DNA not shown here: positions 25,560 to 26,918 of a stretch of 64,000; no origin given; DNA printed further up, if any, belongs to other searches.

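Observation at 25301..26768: Split HipA-like kinase with inverted gene order (kinase core first, N-subdomain-like protein second) and no HipB-type HTH partner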

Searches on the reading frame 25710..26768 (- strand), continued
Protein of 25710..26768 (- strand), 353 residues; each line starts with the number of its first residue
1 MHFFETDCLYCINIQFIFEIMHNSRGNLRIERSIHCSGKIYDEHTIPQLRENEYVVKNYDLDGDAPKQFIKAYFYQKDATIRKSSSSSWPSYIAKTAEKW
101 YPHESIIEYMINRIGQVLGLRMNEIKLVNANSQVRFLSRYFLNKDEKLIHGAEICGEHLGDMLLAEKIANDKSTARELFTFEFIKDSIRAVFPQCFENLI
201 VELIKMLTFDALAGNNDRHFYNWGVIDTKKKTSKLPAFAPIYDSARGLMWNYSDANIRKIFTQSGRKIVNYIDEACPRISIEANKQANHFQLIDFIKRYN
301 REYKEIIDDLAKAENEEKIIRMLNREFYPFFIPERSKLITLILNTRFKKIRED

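Call 55: search_protein_families(library=pfam, proteins=[L087:217-1140:+, L087:1140-1919:+, L086:5926-6936:+, L086:6944-7336:+], max_evalue=0.01)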
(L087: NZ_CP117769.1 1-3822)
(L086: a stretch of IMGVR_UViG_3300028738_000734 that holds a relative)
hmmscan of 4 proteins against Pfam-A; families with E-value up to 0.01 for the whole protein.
L087:217-1140:+ (308 aa): 2 families
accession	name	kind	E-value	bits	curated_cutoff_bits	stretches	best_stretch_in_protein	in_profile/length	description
PF07804.18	HipA_C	-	2e-07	31.4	30.5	1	149-218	116-176/213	HipA-like C-terminal domain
PF20613.4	HipA_2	-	0.00094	19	27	0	145-215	104-165/240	HipA-like kinase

L087:1140-1919:+ (260 aa): 2 families
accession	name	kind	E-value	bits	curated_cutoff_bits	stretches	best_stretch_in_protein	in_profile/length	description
PF08797.16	HIRAN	-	1.4e-06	28.4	24.7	1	132-227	5-91/96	HIRAN domain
PF13657.11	Couple_hipA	-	0.0078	17.1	22.5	0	21-107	9-89/99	HipA N-terminal domain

L086:5926-6936:+ (337 aa): 2 families
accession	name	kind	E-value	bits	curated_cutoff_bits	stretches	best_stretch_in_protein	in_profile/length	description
PF07804.18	HipA_C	-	9.2e-10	39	30.5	1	44-239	5-174/213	HipA-like C-terminal domain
PF20613.4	HipA_2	-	0.0014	18.3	27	0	70-198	26-125/240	HipA-like kinase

L086:6944-7336:+ (131 aa): 1 family
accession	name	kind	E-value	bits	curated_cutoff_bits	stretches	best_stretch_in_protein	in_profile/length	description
PF13657.11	Couple_hipA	-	2.6e-07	31.5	22.5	1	33-121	6-93/99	HipA N-terminal domain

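Call 65: search_protein_families(library=pfam, alignment_id=A4, max_evalue=0.00001)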
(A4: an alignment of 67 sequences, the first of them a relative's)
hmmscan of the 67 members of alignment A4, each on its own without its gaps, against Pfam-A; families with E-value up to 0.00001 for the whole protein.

A. member 1, L005:2166-2735:+ (190 aa): 0 families

B. families by the number of members that match (of 67 scanned): 93 families (the first 25 are shown)
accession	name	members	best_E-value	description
PF02463.25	SMC_N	3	1.2e-09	RecF/RecN/SMC N terminal domain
PF25120.1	DUF7814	2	2.1e-91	Domain of unknown function (DUF7814)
PF23653.1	DUF7149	2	3.2e-89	Domain of unknown function (DUF7149)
PF01963.22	TraB_PrgY_gumN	2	2.1e-62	TraB/PrgY/gumN family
PF00308.24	Bac_DnaA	2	8.3e-61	Bacterial DnaA ATPAse domain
PF07669.17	Eco57I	2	1e-45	Eco57I restriction-modification methylase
PF02602.20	HEM4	2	7.5e-38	Uroporphyrinogen-III synthase HemD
PF13087.12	AAA_12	2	3.5e-34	AAA domain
PF13086.12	AAA_11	2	7e-33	AAA domain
PF00005.33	ABC_tran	2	8.4e-32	ABC transporter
PF08299.17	Bac_DnaA_C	2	3e-31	Bacterial dnaA protein helix-turn-helix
PF13175.12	AAA_15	2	1.4e-20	AAA ATPase domain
PF11638.13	DnaA_N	2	7.2e-19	DnaA N-terminal domain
PF14279.12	HNH_5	2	2.1e-17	HNH endonuclease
PF12950.13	TaqI_C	2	3.3e-17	TaqI-like C-terminal specificity domain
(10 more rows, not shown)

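Call 66: search_protein_families(library=pfam, alignment_id=A5, max_evalue=0.00001)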
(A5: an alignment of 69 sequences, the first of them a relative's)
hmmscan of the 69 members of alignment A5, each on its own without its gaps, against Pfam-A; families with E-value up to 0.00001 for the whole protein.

A. member 1, L006:1891-2397:+ (169 aa): 0 families

B. families by the number of members that match (of 69 scanned): 87 families (the first 25 are shown)
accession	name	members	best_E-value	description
PF00108.29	Thiolase_N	2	1e-78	Thiolase, N-terminal domain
PF02803.24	Thiolase_C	2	1.8e-48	Thiolase, C-terminal domain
PF04851.21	ResIII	2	7.1e-40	Type III restriction enzyme, res subunit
PF00270.35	DEAD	2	5.2e-31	DEAD/DEAH box helicase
PF13087.12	AAA_12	2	5.7e-27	AAA domain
PF13482.12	RNase_H_2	2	4.5e-20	RNase_H superfamily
PF13304.12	AAA_21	2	8.3e-19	AAA domain, putative AbiEii toxin, Type IV TA system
PF00825.24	Ribonuclease_P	2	1.4e-16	Ribonuclease P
PF13086.12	AAA_11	2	6.5e-15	AAA domain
PF13604.12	AAA_30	2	2.6e-10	AAA domain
PF13245.12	AAA_19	2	8.9e-10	AAA domain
PF01443.25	Viral_helicase1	2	4.3e-08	Viral superfamily 1 RNA helicase core domain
PF22691.2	Thiolase_C_1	2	6.9e-07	Thiolase C-terminal domain-like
PF00221.24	Lyase_aromatic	1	1.1e-187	Aromatic amino acid lyase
PF17132.9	Glyco_hydro_106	1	7.8e-172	alpha-L-rhamnosidase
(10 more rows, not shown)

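Call 67: search_protein_families(library=padloc, alignment_id=A4, max_evalue=1e-10)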
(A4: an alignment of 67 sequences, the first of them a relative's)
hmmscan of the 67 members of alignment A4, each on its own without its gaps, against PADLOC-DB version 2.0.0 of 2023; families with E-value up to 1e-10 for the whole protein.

A. member 1, L005:2166-2735:+ (190 aa): 0 families

B. families by the number of members that match (of 67 scanned): 114 families (the first 25 are shown)
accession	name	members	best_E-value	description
PDLC03612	REase_MTase_IIG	2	8.9e-294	Type IIG restriction enzyme-methyltransferase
PDLC03596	REase_MTase_IIG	2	4.8e-118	Type IIG restriction enzyme-methyltransferase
PDLC03601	REase_MTase_IIG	2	2.9e-79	Type IIG restriction enzyme-methyltransferase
PDLC03920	MkoA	2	6.7e-69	-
PDLC03609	REase_MTase_IIG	2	3.6e-66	Type IIG restriction enzyme-methyltransferase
PDLC03604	REase_MTase_IIG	2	9.9e-52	Type IIG restriction enzyme-methyltransferase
PDLC03921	MkoA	2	2.5e-44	-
PDLC03924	MkoC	2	3.1e-43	-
PDLC02643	DrmMI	2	1e-39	DrmMI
PDLC05009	PDC-S37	2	1e-39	-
PDLC03629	REase_MTase_IIG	2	4.6e-34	Type IIG restriction enzyme-methyltransferase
PDLC04135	mad3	2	7.6e-34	mads_3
PDLC03335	MTase_II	2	3.7e-33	Type II methyltransferase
PDLC03313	MTase_II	2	3.8e-32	Type II methyltransferase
PDLC03628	REase_MTase_IIG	2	3.8e-27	Type IIG restriction enzyme-methyltransferase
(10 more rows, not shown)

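Call 68: search_protein_families(library=padloc, alignment_id=A5, max_evalue=1e-10)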
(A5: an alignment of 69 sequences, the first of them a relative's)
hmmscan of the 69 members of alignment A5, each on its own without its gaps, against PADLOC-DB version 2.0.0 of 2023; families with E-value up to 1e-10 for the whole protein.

A. member 1, L006:1891-2397:+ (169 aa): 0 families

B. families by the number of members that match (of 69 scanned): 61 families (the first 25 are shown)
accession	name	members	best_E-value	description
PDLC03960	SngC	2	2.4e-69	-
PDLC02503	BrxHI|BrxHII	2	1.8e-66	BrxHI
PDLC03920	MkoA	2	4.6e-43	-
PDLC02501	BrxHI|BrxHII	2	1.5e-40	BrxHI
PDLC03924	MkoC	2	7e-31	-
PDLC03921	MkoA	2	9.8e-27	-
PDLC03048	REase_I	1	2.4e-300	Type I restriction enzyme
PDLC03026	MTase_I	1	4.1e-117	Type I methyltransferase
PDLC00745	Effector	1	6.5e-90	Endonuclease (NucC)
PDLC03045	REase_I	1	8.6e-66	Type I restriction enzyme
PDLC02897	DpdJ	1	9.4e-66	DpdJ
PDLC03046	REase_I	1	1.2e-64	Type I restriction enzyme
PDLC03040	REase_I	1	2.5e-58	Type I restriction enzyme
PDLC01051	NucC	1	2e-54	NucC nuclease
PDLC04990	PDC-S31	1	1.5e-51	-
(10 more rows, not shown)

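Call 76: search_protein_families(library=phrogs, proteins=[window:25710-26708:-], max_evalue=0.01)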
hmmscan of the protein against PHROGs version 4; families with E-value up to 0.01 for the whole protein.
window:25710-26708:- (333 aa): 3 families
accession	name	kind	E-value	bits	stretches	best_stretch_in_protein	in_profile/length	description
phrog_8728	-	unknown function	3.1e-12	47.2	1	88-332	51-304/307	-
phrog_26212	-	unknown function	0.00012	21.8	1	68-231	43-210/547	-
phrog_3162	-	unknown function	0.0011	19.5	0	158-203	87-135/247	-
